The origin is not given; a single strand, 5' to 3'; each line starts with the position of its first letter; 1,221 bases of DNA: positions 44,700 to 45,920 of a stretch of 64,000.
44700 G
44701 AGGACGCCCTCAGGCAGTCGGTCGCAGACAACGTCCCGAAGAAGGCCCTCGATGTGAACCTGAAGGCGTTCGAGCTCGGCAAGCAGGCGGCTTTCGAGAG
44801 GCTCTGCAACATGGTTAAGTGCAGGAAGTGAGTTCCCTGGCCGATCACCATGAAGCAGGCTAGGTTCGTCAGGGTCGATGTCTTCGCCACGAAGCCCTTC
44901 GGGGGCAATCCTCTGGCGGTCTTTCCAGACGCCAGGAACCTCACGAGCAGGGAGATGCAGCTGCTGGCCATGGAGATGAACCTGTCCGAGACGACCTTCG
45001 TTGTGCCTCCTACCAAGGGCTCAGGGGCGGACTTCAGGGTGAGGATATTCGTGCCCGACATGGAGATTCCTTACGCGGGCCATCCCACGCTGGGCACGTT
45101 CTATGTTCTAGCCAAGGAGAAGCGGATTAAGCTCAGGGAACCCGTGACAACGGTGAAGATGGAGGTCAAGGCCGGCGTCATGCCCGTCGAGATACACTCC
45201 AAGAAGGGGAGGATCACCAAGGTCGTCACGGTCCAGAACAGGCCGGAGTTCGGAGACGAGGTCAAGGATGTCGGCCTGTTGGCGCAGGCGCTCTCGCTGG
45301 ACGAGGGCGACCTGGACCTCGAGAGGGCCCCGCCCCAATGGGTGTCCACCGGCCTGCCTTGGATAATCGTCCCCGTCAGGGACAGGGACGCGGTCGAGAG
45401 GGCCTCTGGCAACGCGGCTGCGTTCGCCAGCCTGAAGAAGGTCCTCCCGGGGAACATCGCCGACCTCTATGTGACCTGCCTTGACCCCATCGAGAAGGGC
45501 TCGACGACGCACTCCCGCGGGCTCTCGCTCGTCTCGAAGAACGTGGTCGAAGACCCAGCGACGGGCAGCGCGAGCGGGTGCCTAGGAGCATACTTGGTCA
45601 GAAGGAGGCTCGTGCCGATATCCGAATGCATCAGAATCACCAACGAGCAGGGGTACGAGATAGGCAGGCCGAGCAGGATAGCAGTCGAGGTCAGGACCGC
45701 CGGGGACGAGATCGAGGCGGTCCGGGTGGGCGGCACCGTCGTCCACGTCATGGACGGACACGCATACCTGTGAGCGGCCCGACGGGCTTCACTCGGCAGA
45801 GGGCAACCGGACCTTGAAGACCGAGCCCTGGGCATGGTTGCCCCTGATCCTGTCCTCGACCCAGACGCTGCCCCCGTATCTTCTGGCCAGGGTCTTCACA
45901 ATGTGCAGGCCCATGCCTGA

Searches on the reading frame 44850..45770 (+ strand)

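Call 20: search_protein_families(library=pfam, max_evalue=0.00001, proteins=[window:44850-45770:+])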
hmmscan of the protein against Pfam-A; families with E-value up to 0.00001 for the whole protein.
seq(307 aa): 2 families
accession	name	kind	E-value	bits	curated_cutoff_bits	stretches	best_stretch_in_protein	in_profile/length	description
PF02567.21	PhzC-PhzF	-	1.9e-61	208.5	27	1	9-303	1-281/281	Phenazine biosynthesis-like protein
PF05544.16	Pro_racemase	-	6.2e-07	29.2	27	1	49-137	57-143/325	Proline racemase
